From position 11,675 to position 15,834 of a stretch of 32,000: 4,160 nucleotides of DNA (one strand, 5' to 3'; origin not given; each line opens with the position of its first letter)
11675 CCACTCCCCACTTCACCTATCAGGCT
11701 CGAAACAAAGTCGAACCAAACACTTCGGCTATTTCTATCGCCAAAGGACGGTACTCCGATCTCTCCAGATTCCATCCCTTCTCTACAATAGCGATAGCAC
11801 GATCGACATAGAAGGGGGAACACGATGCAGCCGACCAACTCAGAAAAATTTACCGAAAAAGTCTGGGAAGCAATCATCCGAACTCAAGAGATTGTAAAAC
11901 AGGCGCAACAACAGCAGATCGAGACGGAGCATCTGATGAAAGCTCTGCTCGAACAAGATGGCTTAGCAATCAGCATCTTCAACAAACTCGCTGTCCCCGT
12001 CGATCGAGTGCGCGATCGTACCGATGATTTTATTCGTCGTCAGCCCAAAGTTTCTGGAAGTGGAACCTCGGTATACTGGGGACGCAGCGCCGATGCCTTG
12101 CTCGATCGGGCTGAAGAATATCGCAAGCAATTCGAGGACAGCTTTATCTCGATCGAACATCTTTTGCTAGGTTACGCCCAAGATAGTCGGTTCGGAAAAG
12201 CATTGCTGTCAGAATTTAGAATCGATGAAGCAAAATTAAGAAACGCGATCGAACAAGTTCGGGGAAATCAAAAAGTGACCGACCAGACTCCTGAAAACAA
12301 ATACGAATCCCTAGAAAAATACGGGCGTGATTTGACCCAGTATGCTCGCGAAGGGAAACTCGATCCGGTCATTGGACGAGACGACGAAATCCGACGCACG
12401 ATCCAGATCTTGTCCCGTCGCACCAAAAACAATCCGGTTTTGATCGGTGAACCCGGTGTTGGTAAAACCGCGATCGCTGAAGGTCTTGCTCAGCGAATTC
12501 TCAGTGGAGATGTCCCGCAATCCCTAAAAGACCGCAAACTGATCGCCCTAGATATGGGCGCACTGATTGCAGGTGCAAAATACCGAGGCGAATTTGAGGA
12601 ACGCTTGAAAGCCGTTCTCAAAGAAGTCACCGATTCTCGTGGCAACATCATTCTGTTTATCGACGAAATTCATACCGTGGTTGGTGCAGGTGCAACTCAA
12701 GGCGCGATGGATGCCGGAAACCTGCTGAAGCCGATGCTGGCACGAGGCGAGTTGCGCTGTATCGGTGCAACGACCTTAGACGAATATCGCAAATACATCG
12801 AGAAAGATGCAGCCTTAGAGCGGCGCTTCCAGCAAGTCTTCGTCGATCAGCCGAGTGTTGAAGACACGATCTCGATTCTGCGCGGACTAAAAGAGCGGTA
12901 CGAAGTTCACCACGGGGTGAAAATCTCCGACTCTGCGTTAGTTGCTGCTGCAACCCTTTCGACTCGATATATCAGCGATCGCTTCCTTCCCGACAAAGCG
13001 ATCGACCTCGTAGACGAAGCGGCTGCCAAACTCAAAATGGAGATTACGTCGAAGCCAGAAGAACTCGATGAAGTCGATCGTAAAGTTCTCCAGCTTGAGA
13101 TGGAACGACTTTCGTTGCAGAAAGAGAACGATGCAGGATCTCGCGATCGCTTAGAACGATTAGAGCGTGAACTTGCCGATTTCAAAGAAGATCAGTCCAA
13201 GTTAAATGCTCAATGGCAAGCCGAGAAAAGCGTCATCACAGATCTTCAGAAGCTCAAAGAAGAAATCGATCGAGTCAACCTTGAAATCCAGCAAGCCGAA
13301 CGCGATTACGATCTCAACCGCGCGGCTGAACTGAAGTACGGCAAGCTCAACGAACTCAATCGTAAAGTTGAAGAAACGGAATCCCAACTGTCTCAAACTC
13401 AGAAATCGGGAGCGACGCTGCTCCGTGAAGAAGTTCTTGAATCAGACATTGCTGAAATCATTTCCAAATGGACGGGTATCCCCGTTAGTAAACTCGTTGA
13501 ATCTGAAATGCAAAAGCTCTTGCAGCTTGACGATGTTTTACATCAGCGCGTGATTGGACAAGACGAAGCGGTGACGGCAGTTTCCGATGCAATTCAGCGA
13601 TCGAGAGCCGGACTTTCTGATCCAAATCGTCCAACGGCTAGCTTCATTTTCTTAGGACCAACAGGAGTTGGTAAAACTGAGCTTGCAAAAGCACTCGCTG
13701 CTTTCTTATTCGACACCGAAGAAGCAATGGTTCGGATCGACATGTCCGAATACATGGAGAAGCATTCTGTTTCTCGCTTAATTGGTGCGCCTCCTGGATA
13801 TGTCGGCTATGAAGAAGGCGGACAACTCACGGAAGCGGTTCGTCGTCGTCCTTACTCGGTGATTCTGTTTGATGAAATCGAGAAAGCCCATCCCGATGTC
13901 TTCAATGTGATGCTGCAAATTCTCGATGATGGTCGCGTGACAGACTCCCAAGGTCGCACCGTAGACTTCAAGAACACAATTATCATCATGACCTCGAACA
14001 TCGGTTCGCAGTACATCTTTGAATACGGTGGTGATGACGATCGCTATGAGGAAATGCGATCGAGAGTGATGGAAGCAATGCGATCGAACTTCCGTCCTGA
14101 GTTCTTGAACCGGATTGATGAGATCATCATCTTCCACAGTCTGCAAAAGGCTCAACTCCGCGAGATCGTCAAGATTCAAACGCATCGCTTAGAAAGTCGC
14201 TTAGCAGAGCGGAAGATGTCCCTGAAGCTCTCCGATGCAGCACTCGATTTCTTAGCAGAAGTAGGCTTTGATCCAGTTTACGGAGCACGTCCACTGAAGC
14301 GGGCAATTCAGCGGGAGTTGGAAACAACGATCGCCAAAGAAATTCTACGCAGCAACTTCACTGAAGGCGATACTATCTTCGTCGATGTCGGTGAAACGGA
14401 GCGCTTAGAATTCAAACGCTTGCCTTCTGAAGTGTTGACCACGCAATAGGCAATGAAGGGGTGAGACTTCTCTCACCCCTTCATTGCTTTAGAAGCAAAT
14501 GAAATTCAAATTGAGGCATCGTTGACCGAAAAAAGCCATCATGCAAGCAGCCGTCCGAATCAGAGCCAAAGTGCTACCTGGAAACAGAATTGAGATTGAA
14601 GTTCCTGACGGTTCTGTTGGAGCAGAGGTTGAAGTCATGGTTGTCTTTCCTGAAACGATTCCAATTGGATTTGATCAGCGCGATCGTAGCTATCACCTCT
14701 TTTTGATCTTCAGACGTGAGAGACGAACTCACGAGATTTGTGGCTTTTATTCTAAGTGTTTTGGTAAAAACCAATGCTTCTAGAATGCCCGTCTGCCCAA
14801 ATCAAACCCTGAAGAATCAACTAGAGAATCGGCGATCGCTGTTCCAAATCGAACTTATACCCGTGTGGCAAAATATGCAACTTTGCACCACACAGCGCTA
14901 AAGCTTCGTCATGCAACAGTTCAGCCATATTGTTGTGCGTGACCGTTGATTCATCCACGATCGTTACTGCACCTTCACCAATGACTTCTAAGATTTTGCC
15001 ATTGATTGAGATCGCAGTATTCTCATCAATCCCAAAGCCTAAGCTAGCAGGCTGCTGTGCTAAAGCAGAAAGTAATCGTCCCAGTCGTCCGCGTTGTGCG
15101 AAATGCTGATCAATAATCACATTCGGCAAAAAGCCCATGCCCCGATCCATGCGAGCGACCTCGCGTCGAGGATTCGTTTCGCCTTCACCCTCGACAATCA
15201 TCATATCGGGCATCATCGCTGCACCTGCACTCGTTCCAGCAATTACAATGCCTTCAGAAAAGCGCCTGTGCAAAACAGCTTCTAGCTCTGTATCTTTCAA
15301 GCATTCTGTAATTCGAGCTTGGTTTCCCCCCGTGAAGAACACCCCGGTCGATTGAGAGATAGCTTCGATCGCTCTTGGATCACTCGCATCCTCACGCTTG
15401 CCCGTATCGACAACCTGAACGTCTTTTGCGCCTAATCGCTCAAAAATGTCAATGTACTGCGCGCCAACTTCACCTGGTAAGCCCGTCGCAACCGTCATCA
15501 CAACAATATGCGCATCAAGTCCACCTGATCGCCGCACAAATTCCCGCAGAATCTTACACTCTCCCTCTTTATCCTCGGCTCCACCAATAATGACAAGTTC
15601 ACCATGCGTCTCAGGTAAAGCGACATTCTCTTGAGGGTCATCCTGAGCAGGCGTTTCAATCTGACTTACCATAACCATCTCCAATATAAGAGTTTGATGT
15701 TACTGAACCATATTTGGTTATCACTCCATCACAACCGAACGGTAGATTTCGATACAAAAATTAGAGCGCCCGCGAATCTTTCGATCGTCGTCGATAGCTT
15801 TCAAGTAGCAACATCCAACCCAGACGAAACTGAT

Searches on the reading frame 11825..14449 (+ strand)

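Call 10: search_protein_families(library=pfam, proteins=[window:11825-14449:+], max_evalue=0.001)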
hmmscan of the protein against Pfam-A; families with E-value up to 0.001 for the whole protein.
window:11825-14449:+ (874 aa): 26 families (the best 25 are shown)
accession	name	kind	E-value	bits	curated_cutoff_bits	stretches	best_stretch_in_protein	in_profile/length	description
PF07724.20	AAA_2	-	6.5e-78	260.9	27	1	602-767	1-166/166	AAA domain (Cdc48 subfamily)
PF17871.7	AAA_lid_9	-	2e-35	121.3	22.8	1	344-446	1-103/104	AAA lid domain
PF10431.15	ClpB_D2-small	-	4.2e-28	97.6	21.9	1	773-852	1-80/81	C-terminal, D2-small domain, of ClpB protein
PF02861.25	Clp_N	-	1e-25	90.1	20.7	2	96-147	1-53/53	Clp amino terminal domain, pathogenicity island component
PF00004.35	AAA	-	5.4e-25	88.8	21.2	2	205-321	2-111/131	ATPase family associated with various cellular activities (AAA)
PF07728.20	AAA_5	-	4.5e-19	69.3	22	1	607-728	2-125/139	AAA domain (dynein-related subfamily)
PF13401.12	AAA_22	-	5e-10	40.2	27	0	199-285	3-96/130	AAA domain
PF13191.12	AAA_16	-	1.6e-09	39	32.6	1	182-229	2-59/167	AAA ATPase domain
PF00158.32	Sigma54_activat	-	3.1e-09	37.2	20.2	1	590-712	8-129/168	Sigma-54 interaction domain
PF20720.3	nSTAND3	-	5.2e-08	33.2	27.2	0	193-227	11-43/155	Novel STAND NTPase 3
PF01695.23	IstB_IS21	-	3e-07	30.6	24.1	0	199-266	90-153/238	IstB-like ATP binding protein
PF13173.12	AAA_14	-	4.3e-07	30.4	27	0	608-703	6-88/129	AAA domain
PF01078.27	Mg_chelatase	-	2.4e-06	27.5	20.3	0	606-649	24-63/207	Magnesium chelatase, subunit ChlI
PF13479.12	AAA_24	-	4.1e-06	27.2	27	0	607-696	5-84/195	AAA domain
PF06414.18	Zeta_toxin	-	1.7e-05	24.8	22.3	0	598-647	11-58/199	Zeta toxin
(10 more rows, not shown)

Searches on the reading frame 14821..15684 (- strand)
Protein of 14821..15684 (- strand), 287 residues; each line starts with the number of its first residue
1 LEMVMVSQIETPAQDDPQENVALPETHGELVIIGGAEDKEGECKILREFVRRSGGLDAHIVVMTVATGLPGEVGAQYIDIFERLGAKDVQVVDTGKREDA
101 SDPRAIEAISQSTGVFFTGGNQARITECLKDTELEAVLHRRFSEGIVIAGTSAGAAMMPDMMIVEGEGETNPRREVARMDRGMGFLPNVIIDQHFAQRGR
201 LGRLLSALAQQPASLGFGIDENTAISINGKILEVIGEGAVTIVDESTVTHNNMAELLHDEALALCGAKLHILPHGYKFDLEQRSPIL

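Call 10: search_protein_families(library=pfam, proteins=[window:14821-15684:-], max_evalue=0.001)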
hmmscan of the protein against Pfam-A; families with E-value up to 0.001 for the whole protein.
window:14821-15684:- (287 aa): 1 family
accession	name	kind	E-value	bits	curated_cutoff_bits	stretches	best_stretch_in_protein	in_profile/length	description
PF03575.23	Peptidase_S51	-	1.6e-21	77.4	23.9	1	30-233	1-204/206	Peptidase family S51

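Call 47: search_protein_families(library=ncbifam, proteins=[window:14821-15684:-], max_evalue=0.001)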
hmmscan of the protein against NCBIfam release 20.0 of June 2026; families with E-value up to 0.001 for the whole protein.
window:14821-15684:- (287 aa): 2 families
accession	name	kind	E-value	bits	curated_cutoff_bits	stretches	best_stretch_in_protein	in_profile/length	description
TIGR02069.1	cyanophycinase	equivalog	1.2e-99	332.8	126.6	1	30-278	1-250/250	cyanophycinase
NF003642.0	PRK05282.1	equivalog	1.7e-06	27.7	156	1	105-158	73-126/233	dipeptidase PepE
